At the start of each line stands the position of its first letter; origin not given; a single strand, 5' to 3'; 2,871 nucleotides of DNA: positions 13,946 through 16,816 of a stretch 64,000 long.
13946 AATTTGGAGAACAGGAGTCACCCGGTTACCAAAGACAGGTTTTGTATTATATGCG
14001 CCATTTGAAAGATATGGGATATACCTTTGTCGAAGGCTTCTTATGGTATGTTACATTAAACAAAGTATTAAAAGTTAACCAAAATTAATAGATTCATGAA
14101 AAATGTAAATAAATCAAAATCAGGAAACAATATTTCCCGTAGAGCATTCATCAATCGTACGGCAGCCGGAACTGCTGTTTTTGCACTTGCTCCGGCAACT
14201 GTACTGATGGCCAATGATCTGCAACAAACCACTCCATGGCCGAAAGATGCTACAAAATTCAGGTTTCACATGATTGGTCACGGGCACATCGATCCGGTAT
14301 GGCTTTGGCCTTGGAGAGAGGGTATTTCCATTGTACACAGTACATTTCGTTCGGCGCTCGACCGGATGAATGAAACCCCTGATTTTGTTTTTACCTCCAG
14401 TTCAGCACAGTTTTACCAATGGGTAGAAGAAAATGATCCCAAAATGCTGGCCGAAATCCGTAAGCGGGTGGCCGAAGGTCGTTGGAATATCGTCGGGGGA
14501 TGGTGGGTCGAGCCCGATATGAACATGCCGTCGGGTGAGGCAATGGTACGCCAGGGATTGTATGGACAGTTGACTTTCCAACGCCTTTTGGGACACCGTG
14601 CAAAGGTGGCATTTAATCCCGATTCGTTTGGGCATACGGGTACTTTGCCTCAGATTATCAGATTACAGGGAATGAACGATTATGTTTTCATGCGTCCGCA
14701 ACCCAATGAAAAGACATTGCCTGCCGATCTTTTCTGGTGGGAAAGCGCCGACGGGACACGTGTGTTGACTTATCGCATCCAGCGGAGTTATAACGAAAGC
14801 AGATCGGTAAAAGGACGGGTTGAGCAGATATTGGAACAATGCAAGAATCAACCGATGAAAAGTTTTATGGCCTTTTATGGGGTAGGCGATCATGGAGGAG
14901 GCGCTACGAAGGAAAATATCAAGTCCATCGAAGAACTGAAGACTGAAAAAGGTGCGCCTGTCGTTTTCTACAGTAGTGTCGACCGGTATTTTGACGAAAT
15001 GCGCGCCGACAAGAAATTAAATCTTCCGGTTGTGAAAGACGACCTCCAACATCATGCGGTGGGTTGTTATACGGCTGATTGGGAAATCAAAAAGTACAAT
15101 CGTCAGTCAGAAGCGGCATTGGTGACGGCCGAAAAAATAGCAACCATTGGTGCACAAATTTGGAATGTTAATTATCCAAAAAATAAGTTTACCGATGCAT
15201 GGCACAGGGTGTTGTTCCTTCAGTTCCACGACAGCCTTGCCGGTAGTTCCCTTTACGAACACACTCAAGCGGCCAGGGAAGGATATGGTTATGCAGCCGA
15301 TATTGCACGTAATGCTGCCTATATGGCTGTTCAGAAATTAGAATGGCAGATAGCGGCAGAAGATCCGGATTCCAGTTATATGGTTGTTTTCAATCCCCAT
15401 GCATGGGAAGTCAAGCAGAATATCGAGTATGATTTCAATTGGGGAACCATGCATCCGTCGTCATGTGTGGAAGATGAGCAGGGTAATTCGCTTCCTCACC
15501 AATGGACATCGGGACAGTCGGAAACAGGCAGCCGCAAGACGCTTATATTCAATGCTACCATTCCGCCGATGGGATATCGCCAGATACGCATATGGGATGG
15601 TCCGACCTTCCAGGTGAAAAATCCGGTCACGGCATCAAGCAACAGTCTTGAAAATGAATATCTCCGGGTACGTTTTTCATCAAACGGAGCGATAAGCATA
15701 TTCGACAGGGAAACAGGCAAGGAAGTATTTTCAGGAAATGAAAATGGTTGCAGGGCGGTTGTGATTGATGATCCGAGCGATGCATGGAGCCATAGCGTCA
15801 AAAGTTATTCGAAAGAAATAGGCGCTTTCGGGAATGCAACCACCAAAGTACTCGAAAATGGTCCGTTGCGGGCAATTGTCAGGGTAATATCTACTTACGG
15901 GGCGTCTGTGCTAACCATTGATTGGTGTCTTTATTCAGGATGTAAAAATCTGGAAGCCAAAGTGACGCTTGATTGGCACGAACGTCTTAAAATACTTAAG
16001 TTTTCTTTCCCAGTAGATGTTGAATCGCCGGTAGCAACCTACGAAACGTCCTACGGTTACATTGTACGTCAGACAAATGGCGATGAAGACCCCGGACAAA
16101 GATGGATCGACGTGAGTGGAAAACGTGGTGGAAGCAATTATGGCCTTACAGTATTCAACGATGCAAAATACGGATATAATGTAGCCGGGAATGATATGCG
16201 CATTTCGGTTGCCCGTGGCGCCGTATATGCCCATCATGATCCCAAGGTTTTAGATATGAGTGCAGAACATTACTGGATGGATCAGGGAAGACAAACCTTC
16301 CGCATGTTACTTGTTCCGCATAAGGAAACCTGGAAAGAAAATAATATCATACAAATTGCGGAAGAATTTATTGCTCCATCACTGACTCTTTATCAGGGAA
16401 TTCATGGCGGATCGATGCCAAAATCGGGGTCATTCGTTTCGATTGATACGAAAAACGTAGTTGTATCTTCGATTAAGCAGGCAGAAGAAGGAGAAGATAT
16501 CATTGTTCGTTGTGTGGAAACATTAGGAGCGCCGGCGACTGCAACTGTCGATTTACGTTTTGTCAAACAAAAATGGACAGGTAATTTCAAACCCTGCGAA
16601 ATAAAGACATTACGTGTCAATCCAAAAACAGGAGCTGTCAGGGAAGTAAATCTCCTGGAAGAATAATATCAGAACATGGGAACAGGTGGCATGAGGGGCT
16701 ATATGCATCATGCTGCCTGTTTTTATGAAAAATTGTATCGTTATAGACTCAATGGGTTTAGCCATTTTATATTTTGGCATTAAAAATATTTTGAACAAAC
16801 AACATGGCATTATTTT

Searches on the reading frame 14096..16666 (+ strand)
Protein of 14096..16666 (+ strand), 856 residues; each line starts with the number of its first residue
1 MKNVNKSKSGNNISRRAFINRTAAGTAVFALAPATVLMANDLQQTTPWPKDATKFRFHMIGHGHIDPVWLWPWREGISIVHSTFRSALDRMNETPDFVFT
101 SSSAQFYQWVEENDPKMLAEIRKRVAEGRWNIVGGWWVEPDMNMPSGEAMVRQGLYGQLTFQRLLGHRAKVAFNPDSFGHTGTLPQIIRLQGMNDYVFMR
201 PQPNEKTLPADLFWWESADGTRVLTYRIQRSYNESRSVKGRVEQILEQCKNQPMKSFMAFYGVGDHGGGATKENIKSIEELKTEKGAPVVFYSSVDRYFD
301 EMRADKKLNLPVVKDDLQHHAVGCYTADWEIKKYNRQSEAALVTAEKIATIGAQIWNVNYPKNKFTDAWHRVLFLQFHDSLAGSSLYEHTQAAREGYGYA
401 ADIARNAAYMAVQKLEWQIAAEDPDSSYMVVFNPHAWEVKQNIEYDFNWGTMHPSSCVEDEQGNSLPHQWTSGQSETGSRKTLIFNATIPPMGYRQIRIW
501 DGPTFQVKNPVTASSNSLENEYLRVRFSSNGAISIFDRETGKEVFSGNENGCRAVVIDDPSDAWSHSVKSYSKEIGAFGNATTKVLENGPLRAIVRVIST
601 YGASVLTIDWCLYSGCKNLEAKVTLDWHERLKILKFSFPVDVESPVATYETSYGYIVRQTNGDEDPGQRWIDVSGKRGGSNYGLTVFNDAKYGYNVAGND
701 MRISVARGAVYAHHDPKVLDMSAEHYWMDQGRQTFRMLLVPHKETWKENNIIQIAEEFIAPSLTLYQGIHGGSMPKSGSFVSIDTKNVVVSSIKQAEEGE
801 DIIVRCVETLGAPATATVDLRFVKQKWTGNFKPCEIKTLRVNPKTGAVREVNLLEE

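Call 28: search_protein_families(library=pfam, proteins=[window:14096-16666:+], max_evalue=0.001)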
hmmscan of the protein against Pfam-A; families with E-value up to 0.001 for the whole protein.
window:14096-16666:+ (856 aa): 4 families
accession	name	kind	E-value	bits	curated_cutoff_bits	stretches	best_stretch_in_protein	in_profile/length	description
PF01074.27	Glyco_hydro_38N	-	1.2e-66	225.4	25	1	57-304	2-257/270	Glycosyl hydrolases family 38 N-terminal domain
PF07748.19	Glyco_hydro_38C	-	2.1e-34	120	25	1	518-711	1-202/206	Glycosyl hydrolases family 38 C-terminal domain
PF09261.16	Alpha-mann_mid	-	4.1e-15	56.1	31.1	1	323-415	5-96/96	Alpha mannosidase middle domain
PF17677.7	Glyco_hydro38C2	-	1.7e-07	31.7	22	1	787-856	1-49/72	Glycosyl hydrolases family 38 C-terminal beta sandwich domain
